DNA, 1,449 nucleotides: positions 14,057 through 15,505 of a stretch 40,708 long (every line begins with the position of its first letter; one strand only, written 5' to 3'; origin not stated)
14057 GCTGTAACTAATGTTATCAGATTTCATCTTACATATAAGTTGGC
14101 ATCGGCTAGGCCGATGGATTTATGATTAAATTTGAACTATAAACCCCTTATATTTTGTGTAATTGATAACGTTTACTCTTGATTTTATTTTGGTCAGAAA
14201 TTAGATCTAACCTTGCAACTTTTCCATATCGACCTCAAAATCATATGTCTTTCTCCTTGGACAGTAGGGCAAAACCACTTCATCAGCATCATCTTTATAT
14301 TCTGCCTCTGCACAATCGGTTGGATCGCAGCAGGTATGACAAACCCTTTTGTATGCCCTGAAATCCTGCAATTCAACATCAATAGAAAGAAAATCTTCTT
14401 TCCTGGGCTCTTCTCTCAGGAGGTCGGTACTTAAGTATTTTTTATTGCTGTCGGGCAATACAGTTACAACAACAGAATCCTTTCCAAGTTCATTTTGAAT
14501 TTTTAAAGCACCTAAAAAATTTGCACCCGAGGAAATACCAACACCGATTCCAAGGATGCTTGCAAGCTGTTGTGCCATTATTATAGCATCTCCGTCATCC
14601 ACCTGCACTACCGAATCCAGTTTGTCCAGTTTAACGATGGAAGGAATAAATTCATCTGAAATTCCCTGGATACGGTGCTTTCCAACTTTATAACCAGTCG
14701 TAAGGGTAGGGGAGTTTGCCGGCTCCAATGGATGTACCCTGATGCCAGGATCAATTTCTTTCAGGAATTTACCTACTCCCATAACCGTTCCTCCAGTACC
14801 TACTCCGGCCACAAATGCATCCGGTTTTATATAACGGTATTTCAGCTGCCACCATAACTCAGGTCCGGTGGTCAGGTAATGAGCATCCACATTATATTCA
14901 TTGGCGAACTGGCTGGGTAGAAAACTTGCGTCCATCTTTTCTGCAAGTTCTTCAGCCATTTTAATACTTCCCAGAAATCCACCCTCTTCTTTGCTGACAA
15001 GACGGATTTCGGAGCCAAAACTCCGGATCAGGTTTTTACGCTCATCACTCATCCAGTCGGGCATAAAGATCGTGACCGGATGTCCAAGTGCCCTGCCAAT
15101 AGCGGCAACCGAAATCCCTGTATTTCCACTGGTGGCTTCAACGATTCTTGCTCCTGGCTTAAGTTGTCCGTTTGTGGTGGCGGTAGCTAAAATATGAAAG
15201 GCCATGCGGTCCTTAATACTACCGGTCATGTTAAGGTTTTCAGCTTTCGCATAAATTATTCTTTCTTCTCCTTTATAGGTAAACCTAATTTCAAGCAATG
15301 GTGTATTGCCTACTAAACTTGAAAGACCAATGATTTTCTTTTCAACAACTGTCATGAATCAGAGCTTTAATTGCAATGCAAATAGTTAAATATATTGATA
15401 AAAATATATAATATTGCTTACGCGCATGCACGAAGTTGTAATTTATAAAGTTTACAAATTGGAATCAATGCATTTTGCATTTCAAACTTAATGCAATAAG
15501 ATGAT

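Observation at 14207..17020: Divergent sulfur pair: cysteine synthase with an unusual Cys-rich C-terminal tail opposite a cysteine-desulfurase-like class-V PLP enzyme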

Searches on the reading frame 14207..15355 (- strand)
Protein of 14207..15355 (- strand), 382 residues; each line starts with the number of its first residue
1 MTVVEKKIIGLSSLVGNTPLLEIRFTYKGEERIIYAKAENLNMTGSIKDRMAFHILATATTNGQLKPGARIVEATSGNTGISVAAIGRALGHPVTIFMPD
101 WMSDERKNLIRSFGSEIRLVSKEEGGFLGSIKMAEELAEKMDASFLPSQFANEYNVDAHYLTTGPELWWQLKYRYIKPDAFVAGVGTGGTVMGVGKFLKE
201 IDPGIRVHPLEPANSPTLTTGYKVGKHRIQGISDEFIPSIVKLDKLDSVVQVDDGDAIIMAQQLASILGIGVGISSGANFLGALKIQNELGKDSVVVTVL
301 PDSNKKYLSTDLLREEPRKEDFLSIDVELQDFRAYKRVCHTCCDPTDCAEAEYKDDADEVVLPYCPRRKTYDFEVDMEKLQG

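Call 3: search_protein_families(library=pfam, proteins=[window:14207-15355:-], max_evalue=0.01)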
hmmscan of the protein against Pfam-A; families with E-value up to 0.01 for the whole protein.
window:14207-15355:- (382 aa): 1 family
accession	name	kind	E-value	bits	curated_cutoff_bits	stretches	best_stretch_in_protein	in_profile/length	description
PF00291.31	PALP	-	6.4e-72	242.8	35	1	12-302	2-295/295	Pyridoxal-phosphate dependent enzyme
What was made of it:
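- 14207..15355 (-): Gene for a 382-aa Fn1055-type fold-type-II PLP enzyme (CysK superfamily) with a Cys-rich tail. PALP 6e-72 (call 3).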

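Call 4: search_protein_families(library=ncbifam, proteins=[window:14207-15355:-], max_evalue=0.01)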
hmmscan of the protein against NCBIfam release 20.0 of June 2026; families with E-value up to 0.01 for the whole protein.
window:14207-15355:- (382 aa): 41 families (the best 25 are shown)
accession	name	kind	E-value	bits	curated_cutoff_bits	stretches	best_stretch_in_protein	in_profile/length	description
TIGR01136.1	cysKM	subfamily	3.7e-94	315.4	344.15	1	12-312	2-298/299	cysteine synthase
TIGR01139.1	cysK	equivalog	4.1e-91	305.3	350.95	1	12-312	2-297/298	cysteine synthase A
NF007989.0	PRK10717.1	equivalog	9.8e-75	251.7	387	1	11-311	8-316/334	cysteine synthase A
TIGR01138.1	cysM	equivalog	2.9e-72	243.7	394.2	1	12-312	3-289/290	cysteine synthase B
NF008735.0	PRK11761.1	equivalog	6.6e-67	225.8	413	1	11-313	6-294/296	cysteine synthase CysM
TIGR01137.1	cysta_beta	equivalog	2.6e-66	224.1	510.25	1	12-316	6-314/457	cystathionine beta-synthase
TIGR03945.1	PLP_SbnA_fam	equivalog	5.7e-58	196.4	349.95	1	12-310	2-297/304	2,3-diaminopropionate biosynthesis protein SbnA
NF053679.1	CysteaSynCapA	equivalog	3.3e-52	177.3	600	1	12-309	11-316/329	cysteate synthase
NF052478.1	CystDsulMYC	equivalog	8.4e-28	97.7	600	1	34-310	39-323/354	L-cysteine desulfhydrase Cds1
NF005292.0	PRK06815.1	equivalog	3.7e-23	82.1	371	1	13-226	17-218/320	threonine/serine dehydratase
NF006094.0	PRK08246.1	subfamily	7.3e-21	74.9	331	1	12-226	18-214/310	serine/threonine dehydratase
NF006390.0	PRK08639.1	equivalog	1.4e-19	70.4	421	1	8-236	16-236/418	threonine ammonia-lyase IlvA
TIGR02079.1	THD1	equivalog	7.4e-17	61.2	440.55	1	9-237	8-229/410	threonine ammonia-lyase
TIGR01127.1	ilvA_1Cterm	equivalog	3.1e-15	56.1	378.75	1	34-228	17-199/380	threonine ammonia-lyase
NF004170.0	PRK05638.1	equivalog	1.5e-14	53.4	421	1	6-201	57-235/442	threonine synthase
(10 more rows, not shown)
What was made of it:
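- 14207..15355 (-): Below all NCBIfam cut-offs (call 4).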

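Call 5: find_homologous_proteins(query=window:14207-15355:-)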
Query window:14207-15355:- (382 aa): 8000 proteins with E <= 0.001 among 8000 candidates; the best 120 are listed.
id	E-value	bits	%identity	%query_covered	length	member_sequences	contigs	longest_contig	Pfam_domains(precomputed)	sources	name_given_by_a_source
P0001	1.6e-241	819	100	95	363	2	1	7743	PF00291.32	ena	-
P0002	2.2e-216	736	84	98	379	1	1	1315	PF00291.32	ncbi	-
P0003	9.7e-214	728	83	99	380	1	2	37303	PF00291.32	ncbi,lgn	-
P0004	2.2e-213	726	82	99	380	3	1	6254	PF00291.32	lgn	-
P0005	1.7e-212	724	82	99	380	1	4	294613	PF00291.32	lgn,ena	-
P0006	3.9e-209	712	81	99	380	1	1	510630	PF00291.32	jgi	jgi:cysteine synthase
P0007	9.8e-209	711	81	99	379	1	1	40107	PF00291.32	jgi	-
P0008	1.3e-208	711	81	99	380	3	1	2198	PF00291.32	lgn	-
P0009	1.1e-204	698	81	97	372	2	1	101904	PF00291.32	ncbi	-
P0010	4.6e-204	696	80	99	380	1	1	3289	PF00291.32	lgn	-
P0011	1.0e-200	685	79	98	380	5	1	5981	PF00291.32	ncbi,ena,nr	ncbi:MAG: cysteine synthase family protein [Bacteroidales bacterium]|nr:cysteine synthase family pro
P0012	2.8e-200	683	78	99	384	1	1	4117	PF00291.32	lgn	-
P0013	8.2e-198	675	78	99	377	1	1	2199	PF00291.32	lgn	-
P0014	5.0e-197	673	78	98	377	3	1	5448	PF00291.32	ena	-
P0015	1.4e-196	671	79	98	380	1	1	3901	PF00291.32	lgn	-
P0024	1.4e-191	655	77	97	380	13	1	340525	PF00291.32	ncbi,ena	-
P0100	7.4e-179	613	73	96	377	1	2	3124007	PF00291.32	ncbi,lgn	-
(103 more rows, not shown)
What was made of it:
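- Sources annotate the protein as a cysteine synthase family member (call 5).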

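Call 8: search_solved_structures(query=window:14207-15355:-, show_alignments=1)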
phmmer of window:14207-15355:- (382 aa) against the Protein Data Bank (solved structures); distinct sequences matched with E-value up to 0.001: 133 (the best 60 are shown).
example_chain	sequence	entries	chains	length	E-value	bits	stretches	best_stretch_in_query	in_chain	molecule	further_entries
5b53_A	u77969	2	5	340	1.5e-134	452.2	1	5-338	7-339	Cysteine synthase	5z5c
5b55_A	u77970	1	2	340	7.4e-134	449.9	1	5-338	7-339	Cysteine synthase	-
9jxu_A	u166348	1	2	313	1.2e-69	238.6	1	11-313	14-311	Cysteine synthase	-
2egu_A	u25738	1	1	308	6.4e-69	236.2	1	8-314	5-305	Cysteine synthase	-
8srt_A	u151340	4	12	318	1.8e-68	234.7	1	5-312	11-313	Cysteine synthase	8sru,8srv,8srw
8t2c_A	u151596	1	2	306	3.8e-68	233.7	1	5-312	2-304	Cysteine synthase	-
8b9w_A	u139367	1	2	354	1.9e-64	221.5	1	11-315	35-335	Putative cysteine synthase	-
1o58_A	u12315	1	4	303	2.6e-64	221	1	12-309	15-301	O-acetylserine sulfhydrylase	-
3fca_A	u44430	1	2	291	9.7e-64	219.2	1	13-309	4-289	Cysteine synthase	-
1ve1_A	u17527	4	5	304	2.3e-63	217.9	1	13-315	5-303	O-acetylserine sulfhydrylase | O-acetylserine (Thiol)-lyase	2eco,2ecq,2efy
3rr2_A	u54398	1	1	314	2.3e-62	214.6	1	11-313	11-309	Cysteine synthase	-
7n2t_A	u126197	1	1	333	4.3e-62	213.7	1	11-319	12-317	Cysteine synthase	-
1z7w_A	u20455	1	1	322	4.7e-62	213.6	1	11-320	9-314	Cysteine synthase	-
2isq_A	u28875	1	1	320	4.9e-62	213.6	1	11-320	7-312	Cysteine synthase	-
5xa2_A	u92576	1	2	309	1e-61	212.5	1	12-313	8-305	Cysteine synthase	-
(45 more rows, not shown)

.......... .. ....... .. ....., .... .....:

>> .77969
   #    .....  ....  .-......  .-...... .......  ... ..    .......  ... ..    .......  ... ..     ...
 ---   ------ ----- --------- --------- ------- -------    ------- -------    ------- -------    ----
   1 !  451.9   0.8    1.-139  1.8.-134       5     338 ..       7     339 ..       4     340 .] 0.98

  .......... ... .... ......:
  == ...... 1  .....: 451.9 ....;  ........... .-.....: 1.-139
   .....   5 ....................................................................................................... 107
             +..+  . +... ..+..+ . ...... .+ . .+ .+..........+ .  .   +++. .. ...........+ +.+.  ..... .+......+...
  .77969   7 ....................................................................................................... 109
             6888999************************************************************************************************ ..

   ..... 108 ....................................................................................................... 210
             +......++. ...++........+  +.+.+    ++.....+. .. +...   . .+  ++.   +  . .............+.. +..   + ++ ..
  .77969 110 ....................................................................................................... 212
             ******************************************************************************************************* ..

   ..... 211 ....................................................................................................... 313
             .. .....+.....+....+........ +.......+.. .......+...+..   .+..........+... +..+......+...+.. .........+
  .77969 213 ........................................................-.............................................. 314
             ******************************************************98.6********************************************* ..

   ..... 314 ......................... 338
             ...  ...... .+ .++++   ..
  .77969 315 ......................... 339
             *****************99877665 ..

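Call 16: find_related_loci(query=A1, collection=genome_contigs, flank=8000)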
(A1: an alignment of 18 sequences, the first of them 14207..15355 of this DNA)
Query A1 (382 aa) in genome_contigs; peptide patterns used: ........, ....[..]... (x = any residue, [..] = any of these).
599 stretches matched a pattern (row limit reached: there are more); 585 encode a relative of the query (tblastn E <= 1e-3); the best 80 are kept; 80 distinct loci.
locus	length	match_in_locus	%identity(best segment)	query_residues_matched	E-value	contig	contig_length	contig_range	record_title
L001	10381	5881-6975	73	4-368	0e+0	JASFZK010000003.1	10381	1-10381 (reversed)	MAG: Bacteroidota bacterium isolate MAY_MAG_00023 ALL_000000007132, whole genome shotgun sequence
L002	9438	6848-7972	75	1-375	0e+0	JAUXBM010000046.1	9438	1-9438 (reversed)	MAG: Chlorobiota bacterium isolate CSMAG_2799 CSMAG_2799_k117_3438896_length_9438_cov_159.0000, whole genome shotgun seq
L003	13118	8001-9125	75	1-375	0e+0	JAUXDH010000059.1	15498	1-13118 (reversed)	MAG: Chlorobiota bacterium isolate CSMAG_2846 CSMAG_2846_k119_278703_length_15498_cov_14.0000, whole genome shotgun sequ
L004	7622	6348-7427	75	7-368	0e+0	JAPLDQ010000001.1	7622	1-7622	MAG: Bacteroidetes bacterium isolate LacPavin_0920_WC57_MAG_34_20 LacPavin_0920_WC57_scaffold_914999, whole genome shotg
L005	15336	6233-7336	76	1-368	0e+0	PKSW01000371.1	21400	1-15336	MAG: Marinilabiliales bacterium isolate BM514 sc_1435, whole genome shotgun sequence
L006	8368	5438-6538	69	2-368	0e+0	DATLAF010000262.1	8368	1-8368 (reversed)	MAG TPA_asm: Thermoplasmatota archaeon isolate SMAG_U14264 k141_3210031, whole genome shotgun sequence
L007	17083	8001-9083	73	6-368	0e+0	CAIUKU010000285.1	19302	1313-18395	MAG: uncultured Bacteroidales bacterium isolate Loclat_bin-11079 genome assembly, contig: bin-11079:285/526, whole genom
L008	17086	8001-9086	73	6-368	0e+0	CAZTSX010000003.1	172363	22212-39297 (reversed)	MAG TPA_asm: uncultured Prolixibacteraceae bacterium isolate binchicken_co147_440 genome assembly, contig: NODE_113_leng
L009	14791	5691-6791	72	7-373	9e-180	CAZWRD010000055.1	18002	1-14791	MAG TPA_asm: uncultured Bacteroides sp. isolate SRP272421_co2_760 genome assembly, contig: NODE_9371_length_18002_cov_7.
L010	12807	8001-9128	69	4-378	6e-179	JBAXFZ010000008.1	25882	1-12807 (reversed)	MAG: Bacteroidota bacterium isolate ELA284 MAG284_8, whole genome shotgun sequence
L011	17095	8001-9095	74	4-368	1e-178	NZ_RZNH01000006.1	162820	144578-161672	Marinifilum caeruleilacunae strain JC070 scaffold_5, whole genome shotgun sequence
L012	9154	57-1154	70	6-371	2e-178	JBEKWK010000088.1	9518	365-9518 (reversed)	MAG: FCB group bacterium isolate SPRUCE 626 SPRUCE_626_88, whole genome shotgun sequence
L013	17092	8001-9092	72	4-368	1e-177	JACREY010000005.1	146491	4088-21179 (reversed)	MAG: Ignavibacteriae bacterium isolate NC_groundwater_1711_Pr3_B-0.1um_37_88 SR-2_scaffold_141_469299, whole genome shot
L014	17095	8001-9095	71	3-368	1e-177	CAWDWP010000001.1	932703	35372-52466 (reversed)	MAG: uncultured Ignavibacteria bacterium isolate MFD05942.bin.1.387 genome assembly, contig: contig_10083, whole genome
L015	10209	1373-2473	72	1-368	1e-176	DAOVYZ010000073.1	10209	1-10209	MAG TPA_asm: Bacteroidales bacterium isolate CSMAG_1796 CSMAG_1796_k141_1910268_length_10209_cov_7.0000, whole genome sh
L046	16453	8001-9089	68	6-369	5e-163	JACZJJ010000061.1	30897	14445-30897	MAG: Bacteroidales bacterium isolate MAG16 bacteroidetes_2_contig_505032, whole genome shotgun sequence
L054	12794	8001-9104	66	2-368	4e-162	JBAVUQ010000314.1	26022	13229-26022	MAG: Candidatus Aminicenantales bacterium isolate MFD02222_ilm_asm_bin1 k127_90456, whole genome shotgun sequence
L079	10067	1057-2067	70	11-347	1e-156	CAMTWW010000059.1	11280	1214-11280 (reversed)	MAG: uncultured Elusimicrobia bacterium isolate G04_MAG_00049 genome assembly, contig: G04_MAG_00049_000000000128, whole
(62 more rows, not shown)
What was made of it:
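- The 80/80 count for GISDEF is biased, because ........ was one of the scan patterns (call 16). The taxa are mostly anaerobic and sulfidic (call 16).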

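Call 29: search_solved_structures(query=window:14207-15355:-, show_alignments=4, max_evalue=1e-68)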
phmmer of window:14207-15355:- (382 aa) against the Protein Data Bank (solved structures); distinct sequences matched with E-value up to 1e-68: 4.
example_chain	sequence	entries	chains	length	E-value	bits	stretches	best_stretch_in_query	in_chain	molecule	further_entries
5b53_A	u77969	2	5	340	1.5e-134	452.2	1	5-338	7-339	Cysteine synthase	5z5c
5b55_A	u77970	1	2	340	7.4e-134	449.9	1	5-338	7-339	Cysteine synthase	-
9jxu_A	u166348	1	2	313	1.2e-69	238.6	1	11-313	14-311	Cysteine synthase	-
2egu_A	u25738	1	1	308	6.4e-69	236.2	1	8-314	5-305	Cysteine synthase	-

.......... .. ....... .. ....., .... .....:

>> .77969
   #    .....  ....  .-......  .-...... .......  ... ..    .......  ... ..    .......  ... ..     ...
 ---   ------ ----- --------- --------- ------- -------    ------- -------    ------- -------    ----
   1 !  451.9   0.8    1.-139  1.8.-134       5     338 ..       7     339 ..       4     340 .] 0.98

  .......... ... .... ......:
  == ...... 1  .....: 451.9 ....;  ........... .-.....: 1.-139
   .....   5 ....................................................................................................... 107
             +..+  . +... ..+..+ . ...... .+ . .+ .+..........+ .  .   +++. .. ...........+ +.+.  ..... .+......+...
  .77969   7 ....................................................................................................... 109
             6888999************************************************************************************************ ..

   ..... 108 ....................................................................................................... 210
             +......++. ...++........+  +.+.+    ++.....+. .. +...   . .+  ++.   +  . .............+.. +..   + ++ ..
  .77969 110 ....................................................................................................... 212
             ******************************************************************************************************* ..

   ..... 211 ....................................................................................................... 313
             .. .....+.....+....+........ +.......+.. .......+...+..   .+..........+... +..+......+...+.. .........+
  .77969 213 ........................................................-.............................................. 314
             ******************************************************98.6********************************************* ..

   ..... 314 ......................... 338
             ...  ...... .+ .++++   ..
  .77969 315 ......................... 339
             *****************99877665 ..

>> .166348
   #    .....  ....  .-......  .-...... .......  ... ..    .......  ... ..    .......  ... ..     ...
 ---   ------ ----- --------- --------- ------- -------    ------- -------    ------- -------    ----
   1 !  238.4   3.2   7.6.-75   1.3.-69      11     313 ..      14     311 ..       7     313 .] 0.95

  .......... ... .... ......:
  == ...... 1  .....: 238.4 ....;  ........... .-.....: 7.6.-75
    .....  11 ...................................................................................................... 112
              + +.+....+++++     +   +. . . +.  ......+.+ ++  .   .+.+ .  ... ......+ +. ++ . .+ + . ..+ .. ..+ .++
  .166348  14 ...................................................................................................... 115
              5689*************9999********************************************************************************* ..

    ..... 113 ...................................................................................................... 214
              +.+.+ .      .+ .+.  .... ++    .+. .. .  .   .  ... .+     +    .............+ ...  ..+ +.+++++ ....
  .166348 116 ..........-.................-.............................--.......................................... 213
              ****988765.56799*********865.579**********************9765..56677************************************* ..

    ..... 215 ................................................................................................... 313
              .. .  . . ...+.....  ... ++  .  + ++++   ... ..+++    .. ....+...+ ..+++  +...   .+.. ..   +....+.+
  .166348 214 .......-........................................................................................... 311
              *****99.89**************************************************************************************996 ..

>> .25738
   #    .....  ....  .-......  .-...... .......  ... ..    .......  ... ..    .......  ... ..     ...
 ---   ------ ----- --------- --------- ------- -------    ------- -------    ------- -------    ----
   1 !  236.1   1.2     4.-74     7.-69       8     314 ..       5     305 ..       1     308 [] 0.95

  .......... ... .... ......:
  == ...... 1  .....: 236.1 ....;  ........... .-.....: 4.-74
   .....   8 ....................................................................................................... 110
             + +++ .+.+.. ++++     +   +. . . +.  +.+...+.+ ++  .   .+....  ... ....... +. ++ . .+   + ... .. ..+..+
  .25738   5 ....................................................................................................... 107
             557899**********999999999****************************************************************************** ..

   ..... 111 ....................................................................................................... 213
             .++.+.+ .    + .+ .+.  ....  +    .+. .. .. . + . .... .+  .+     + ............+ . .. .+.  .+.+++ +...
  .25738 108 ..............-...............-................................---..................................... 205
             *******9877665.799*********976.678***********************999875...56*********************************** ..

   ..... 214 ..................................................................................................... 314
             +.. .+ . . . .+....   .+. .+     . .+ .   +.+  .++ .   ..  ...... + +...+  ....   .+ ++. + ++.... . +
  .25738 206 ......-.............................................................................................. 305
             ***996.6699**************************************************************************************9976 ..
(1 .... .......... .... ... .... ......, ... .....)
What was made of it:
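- On CysK/CysM O-acetylserine sulfhydrylase: 9JXU has GISAGF and 2EGU has GIGAGF (call 29).
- Canonical CysK has Ala-Gly at the D234-E235 positions (call 29). It carries the Fn1055 Asp in place of the CysK Ala/Gly (call 29).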

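Call 33: find_encoding_contigs(protein=P0006, flank=6000, max_places=2)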
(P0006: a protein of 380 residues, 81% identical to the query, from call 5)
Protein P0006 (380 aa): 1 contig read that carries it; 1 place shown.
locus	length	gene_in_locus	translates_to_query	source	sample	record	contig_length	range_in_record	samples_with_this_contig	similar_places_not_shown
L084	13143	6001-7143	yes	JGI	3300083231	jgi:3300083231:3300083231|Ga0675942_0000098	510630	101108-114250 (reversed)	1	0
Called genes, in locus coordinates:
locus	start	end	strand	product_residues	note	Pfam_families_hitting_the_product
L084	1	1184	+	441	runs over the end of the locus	-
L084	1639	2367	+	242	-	PF01844:HNH (weak)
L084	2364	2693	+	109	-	-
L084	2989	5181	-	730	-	PF19076:CshA_repeat, PF17963:Big_9, PF16130:DUF4842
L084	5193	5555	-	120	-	-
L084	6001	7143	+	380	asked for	PF00291:PALP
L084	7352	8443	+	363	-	PF11589:DUF3244 (weak), PF18962:Por_Secre_tail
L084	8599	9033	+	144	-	-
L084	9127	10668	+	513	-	PF25919:BSH_CusB (faint), PF25917:BSH_RND (weak), PF25893:HH_CzcB, PF25967:RND-MFP_C (faint), PF25975:CzcB_C, PF25989:YknX_C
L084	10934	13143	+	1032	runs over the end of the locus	PF00873:ACR_tran, PF03176:MMPL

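Call 34: find_encoding_contigs(protein=P0100, flank=6000, max_places=2)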
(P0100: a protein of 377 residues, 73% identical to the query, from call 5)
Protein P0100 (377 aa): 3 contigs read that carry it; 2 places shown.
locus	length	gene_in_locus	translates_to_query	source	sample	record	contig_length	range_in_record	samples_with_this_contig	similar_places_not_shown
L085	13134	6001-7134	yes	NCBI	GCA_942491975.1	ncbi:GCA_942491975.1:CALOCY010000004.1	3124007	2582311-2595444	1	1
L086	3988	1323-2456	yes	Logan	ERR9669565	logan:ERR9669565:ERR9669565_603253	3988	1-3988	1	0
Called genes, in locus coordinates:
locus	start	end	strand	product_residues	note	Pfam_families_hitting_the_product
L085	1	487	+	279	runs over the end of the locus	PF02569:Pantoate_ligase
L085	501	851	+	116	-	PF02261:Asp_decarbox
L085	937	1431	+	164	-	PF01467:CTP_transf_like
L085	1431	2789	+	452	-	PF18073:Zn_ribbon_LapB, PF13481:AAA_25, PF03796:DnaB_C (faint), PF06745:ATPase, PF13541:ChlI, PF05362:Lon_C (weak)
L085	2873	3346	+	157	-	PF14129:DUF4296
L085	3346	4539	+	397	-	PF01979:Amidohydro_1, PF07969:Amidohydro_3 (faint)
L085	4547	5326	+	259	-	PF04055:Radical_SAM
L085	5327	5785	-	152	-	PF09917:DUF2147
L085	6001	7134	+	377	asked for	PF00291:PALP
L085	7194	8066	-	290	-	PF00165:HTH_AraC, PF12833:HTH_18, PF00165:HTH_AraC (weak), PF06445:GyrI-like, PF14526:Cass2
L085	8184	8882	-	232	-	PF00156:Pribosyltran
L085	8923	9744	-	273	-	PF00950:ABC-3, PF01032:FecCD (weak)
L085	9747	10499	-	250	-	PF02463:SMC_N (faint), PF00005:ABC_tran, PF13304:AAA_21 (faint)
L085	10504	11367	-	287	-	PF01297:ZnuA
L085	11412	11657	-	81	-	PF01809:YidD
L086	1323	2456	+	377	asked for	PF00291:PALP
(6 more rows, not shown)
